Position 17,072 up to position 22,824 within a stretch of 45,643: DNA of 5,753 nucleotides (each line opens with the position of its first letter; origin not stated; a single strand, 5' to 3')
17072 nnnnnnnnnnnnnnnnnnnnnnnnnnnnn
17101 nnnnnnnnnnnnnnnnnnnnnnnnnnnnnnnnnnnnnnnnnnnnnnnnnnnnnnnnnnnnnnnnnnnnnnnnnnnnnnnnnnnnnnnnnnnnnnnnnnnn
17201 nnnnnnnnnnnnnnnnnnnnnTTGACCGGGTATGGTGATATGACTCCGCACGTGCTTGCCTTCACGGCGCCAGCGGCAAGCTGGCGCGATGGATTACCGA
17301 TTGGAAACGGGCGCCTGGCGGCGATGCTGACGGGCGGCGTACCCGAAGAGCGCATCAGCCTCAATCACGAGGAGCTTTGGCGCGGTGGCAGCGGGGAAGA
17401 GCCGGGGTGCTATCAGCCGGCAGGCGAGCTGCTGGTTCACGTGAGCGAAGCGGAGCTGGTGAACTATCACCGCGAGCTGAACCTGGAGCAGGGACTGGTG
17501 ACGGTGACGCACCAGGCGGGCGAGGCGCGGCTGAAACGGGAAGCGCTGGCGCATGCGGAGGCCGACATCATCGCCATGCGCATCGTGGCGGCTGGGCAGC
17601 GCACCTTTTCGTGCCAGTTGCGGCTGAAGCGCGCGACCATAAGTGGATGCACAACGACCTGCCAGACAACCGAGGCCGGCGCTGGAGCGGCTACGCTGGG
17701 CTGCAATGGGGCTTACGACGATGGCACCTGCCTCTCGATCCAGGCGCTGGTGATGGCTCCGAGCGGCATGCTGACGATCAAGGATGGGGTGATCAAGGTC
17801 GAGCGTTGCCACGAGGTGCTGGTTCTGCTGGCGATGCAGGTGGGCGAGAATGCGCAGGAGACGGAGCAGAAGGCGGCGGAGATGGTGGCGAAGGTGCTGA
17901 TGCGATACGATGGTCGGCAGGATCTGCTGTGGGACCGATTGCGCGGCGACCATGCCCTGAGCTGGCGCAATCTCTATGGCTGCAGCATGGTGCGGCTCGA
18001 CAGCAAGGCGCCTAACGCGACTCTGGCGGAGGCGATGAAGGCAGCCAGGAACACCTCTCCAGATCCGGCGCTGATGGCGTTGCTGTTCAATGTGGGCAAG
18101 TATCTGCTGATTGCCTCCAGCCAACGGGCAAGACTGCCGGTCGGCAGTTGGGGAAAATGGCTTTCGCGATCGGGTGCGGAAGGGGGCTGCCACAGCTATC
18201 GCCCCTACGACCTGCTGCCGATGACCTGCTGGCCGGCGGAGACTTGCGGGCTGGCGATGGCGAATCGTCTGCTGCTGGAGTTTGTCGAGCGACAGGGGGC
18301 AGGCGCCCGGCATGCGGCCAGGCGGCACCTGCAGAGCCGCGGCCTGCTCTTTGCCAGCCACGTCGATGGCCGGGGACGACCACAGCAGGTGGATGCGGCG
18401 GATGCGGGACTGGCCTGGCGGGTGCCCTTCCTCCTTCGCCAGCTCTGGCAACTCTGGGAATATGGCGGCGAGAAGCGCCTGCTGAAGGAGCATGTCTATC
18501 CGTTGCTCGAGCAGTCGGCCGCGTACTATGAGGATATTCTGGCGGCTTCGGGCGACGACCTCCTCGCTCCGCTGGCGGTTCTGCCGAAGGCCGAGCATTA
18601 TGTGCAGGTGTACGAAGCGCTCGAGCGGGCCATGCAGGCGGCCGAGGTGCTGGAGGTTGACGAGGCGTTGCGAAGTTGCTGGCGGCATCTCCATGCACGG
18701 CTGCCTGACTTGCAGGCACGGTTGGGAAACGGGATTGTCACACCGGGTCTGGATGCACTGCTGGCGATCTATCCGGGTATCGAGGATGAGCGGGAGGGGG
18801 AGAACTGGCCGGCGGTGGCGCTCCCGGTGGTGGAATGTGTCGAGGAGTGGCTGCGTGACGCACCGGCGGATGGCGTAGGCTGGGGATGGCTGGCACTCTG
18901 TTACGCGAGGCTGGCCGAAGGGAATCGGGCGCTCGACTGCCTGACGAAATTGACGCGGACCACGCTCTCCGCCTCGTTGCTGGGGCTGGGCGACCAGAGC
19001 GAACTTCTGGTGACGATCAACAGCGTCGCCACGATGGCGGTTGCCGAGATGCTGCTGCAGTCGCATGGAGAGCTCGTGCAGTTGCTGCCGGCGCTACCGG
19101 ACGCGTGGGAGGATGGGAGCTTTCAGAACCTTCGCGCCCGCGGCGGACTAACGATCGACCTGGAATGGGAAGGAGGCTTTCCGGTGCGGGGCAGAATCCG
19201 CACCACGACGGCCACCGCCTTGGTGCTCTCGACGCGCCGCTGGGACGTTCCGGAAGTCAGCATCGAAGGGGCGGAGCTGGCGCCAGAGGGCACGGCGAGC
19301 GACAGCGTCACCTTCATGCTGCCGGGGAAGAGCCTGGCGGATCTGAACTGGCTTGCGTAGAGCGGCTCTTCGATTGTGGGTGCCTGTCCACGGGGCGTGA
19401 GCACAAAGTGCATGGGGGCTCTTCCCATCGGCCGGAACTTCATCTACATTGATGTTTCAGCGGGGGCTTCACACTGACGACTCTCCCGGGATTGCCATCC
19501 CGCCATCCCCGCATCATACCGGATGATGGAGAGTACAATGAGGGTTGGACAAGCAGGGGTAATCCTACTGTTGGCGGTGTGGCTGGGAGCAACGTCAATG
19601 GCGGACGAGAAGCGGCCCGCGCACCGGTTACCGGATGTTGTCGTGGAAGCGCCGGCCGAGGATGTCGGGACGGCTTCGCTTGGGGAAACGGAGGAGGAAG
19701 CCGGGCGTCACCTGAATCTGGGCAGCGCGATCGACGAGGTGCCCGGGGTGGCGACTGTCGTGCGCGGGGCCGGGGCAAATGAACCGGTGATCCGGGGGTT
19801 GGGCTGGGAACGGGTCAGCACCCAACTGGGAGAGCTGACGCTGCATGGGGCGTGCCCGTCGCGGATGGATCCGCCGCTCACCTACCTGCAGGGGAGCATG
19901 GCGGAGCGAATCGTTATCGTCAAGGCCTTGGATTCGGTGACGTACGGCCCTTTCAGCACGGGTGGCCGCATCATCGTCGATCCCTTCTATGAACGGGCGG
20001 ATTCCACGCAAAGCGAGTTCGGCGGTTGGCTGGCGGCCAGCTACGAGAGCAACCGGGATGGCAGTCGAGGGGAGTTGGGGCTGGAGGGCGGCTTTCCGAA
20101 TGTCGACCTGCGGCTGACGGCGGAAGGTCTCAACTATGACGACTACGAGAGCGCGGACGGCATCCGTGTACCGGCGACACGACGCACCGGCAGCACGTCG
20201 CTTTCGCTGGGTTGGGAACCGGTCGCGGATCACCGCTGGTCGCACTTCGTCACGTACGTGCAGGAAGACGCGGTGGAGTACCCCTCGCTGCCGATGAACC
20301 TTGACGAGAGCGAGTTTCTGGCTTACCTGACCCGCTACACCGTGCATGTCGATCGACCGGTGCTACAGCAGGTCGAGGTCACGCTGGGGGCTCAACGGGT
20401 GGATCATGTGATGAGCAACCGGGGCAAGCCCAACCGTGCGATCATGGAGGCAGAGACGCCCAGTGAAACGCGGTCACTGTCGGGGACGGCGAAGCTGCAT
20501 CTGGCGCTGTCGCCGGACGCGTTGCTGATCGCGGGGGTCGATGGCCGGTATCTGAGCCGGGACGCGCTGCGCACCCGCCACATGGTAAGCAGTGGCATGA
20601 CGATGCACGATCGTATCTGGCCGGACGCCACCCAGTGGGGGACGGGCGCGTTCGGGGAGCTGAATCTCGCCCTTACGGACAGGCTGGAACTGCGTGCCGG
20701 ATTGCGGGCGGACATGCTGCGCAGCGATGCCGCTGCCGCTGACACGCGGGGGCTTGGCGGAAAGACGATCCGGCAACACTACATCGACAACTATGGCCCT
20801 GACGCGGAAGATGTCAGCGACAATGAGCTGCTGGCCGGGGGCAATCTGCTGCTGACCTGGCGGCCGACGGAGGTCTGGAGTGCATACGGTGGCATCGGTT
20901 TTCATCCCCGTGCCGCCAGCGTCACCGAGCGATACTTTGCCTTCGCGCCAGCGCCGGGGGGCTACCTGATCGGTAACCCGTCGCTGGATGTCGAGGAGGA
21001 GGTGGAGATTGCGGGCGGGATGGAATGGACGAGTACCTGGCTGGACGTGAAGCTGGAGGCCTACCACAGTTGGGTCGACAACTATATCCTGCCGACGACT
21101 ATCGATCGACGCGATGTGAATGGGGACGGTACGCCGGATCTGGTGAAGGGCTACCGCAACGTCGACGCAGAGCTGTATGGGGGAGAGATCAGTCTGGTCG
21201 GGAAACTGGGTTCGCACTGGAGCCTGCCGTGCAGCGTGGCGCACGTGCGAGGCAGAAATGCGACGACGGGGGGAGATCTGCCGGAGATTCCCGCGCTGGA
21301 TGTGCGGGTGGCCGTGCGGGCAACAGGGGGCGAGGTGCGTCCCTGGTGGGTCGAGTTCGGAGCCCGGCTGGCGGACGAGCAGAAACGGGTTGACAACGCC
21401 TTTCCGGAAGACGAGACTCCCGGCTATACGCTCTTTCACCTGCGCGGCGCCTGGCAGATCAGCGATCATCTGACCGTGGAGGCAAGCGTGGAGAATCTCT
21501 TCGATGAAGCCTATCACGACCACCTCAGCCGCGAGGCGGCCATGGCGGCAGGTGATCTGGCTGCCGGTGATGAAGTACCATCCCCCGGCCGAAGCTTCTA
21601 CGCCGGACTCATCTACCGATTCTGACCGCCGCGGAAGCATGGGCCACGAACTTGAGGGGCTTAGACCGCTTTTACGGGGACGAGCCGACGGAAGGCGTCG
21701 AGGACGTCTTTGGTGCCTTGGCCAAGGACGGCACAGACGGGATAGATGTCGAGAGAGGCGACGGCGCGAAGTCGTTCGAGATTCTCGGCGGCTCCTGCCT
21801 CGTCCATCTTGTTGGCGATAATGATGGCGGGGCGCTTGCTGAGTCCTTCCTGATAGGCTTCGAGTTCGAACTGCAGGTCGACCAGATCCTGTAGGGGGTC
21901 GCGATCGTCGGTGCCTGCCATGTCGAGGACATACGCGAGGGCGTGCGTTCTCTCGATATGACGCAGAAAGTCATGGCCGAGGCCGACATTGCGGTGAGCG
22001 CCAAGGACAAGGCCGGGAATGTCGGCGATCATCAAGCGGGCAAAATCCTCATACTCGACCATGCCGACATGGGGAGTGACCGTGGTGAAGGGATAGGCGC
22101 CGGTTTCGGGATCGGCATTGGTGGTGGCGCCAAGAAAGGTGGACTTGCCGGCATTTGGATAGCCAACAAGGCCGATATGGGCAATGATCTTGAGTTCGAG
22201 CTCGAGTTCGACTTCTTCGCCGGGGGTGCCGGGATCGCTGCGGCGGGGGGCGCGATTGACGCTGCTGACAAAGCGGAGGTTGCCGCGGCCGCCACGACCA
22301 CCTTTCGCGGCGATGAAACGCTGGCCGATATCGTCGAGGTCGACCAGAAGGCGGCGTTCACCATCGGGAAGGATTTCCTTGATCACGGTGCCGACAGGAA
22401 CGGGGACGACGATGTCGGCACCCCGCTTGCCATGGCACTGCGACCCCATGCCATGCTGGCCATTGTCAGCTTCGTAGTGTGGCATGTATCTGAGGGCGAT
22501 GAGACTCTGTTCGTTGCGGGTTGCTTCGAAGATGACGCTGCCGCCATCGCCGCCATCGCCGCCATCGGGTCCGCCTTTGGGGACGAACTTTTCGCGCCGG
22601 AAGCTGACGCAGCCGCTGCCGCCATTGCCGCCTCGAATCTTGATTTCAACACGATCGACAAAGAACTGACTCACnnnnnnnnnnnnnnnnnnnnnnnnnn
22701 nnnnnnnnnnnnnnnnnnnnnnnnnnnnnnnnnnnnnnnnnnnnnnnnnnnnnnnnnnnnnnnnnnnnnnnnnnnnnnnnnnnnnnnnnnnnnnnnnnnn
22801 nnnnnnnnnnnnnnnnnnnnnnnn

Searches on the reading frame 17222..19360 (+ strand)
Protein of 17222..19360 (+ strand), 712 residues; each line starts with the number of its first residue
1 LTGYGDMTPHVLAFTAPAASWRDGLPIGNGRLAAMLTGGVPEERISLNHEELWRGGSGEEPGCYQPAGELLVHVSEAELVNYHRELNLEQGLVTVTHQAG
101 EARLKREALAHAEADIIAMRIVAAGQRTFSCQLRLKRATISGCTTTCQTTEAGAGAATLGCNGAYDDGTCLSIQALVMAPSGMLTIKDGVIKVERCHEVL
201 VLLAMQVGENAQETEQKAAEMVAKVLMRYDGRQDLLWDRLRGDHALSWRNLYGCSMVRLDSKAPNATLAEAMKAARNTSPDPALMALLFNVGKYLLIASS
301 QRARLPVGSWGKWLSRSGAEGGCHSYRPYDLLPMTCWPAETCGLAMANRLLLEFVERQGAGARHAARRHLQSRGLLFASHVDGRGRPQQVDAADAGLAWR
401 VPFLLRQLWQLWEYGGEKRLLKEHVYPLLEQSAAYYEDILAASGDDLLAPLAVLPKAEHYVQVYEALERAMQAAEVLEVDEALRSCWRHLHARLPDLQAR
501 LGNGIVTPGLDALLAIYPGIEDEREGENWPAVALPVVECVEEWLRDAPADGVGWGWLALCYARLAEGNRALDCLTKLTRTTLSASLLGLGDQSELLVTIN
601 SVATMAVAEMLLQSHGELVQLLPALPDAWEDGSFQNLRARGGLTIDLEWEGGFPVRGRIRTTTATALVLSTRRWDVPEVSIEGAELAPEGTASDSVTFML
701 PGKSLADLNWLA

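Call 66: search_protein_families(library=pfam, proteins=[window:17222-19360:+], max_evalue=0.00001)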
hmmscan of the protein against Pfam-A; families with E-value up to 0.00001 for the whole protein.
window:17222-19360:+ (712 aa): 3 families
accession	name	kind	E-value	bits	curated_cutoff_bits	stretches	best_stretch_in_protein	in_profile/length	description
PF22124.2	Glyco_hydro_95_cat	-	1.4e-33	116.9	27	1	237-497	2-283/408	Glycosyl hydrolase family 95 catalytic domain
PF14498.12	Glyco_hyd_65N_2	-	6.2e-33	115.2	27.7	2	12-60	1-49/234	Glycosyl hydrolase family 65, N-terminal domain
PF21307.2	Glyco_hydro_95_C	-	4.9e-15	56.2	27.6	1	613-683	1-69/94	Glycoside hydrolase family 95, C-terminal domain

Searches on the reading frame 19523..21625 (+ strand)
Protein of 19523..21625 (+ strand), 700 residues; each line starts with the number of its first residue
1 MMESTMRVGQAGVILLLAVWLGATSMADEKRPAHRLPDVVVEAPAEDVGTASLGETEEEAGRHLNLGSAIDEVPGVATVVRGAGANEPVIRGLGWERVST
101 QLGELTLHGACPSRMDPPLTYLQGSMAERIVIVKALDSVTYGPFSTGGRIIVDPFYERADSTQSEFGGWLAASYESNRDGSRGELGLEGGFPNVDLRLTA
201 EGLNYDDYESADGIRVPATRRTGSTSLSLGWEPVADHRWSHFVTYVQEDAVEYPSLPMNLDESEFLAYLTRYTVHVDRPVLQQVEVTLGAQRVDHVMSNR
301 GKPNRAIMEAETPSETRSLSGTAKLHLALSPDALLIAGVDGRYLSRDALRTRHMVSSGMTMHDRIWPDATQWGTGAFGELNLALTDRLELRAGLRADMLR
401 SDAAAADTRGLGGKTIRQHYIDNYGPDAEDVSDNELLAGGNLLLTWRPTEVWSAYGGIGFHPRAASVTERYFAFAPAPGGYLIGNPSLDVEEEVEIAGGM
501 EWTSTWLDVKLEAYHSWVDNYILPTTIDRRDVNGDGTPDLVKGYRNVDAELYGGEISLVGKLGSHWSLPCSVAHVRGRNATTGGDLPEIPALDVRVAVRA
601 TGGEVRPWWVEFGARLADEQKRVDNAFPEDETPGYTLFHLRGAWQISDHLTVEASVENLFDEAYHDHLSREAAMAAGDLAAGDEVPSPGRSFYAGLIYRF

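Call 66: search_protein_families(library=pfam, proteins=[window:19523-21625:+], max_evalue=0.00001)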
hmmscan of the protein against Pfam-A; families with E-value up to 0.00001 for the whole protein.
window:19523-21625:+ (700 aa): 2 families
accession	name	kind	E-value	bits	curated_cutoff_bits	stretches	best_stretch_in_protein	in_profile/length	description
PF00593.30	TonB_dep_Rec_b-barrel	-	6.3e-32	112.4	27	1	363-659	160-436/436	TonB dependent receptor-like, beta-barrel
PF07715.20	Plug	-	1.9e-07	32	23.9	1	62-148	21-106/107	TonB-dependent Receptor Plug Domain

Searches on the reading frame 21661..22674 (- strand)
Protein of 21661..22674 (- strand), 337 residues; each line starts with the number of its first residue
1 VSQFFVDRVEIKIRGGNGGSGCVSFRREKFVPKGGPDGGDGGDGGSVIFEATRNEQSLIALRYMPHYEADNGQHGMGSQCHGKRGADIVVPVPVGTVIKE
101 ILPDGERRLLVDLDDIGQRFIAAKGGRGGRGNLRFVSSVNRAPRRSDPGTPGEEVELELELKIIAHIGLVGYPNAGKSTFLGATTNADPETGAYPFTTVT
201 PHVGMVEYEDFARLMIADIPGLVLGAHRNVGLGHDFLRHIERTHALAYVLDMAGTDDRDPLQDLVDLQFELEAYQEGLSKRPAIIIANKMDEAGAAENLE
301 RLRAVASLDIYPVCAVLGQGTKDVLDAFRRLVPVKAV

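Call 7: search_protein_families(library=pfam, proteins=[window:21661-22674:-])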
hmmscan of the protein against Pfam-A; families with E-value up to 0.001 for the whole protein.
window:21661-22674:- (337 aa): 4 families
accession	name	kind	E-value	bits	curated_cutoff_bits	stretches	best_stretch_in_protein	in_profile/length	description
PF01018.28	GTP1_OBG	-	3.4e-59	199.3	27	1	6-163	1-155/155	GTP1/OBG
PF01926.29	MMR_HSR1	-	1.6e-21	76.9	21.9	1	166-289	1-113/113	50S ribosome-binding GTPase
PF02421.24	FeoB_N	-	5.2e-10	39.5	27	1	166-222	2-57/156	Ferrous iron transport protein B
PF00025.27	Arf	-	0.00016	21.6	22.3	1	166-326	16-168/174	ADP-ribosylation factor family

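Call 27: list_cluster_members(proteins=[P0001, window:21661-22674:-, window:25546-26973:-, P0005, P0012, P0021, P0009, P0007])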
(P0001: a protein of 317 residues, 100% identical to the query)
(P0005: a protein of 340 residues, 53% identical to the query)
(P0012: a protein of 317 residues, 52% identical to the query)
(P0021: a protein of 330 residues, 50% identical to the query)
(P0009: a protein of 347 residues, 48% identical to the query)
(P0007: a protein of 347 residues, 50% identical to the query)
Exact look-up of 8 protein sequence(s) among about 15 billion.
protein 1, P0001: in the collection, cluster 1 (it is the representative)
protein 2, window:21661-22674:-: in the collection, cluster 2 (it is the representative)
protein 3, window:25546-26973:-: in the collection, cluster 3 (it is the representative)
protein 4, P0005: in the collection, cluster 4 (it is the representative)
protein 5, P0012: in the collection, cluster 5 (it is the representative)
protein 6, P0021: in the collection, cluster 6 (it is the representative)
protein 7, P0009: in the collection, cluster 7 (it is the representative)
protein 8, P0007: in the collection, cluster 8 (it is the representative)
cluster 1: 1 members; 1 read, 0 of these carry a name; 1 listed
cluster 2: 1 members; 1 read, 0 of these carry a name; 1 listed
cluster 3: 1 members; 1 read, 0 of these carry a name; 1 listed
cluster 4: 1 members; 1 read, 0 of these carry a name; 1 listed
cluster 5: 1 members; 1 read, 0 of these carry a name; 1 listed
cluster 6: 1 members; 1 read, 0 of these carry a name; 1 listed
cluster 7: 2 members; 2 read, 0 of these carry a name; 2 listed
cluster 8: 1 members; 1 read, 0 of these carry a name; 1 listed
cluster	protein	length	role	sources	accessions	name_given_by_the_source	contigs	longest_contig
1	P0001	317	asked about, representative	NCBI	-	-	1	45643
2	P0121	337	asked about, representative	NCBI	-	-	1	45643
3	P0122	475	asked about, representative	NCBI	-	-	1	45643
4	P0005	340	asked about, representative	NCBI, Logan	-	-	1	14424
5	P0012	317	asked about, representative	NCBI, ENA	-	-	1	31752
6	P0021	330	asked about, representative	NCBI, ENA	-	-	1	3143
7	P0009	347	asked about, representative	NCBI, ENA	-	-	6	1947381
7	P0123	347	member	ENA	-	-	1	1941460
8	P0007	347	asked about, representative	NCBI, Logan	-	-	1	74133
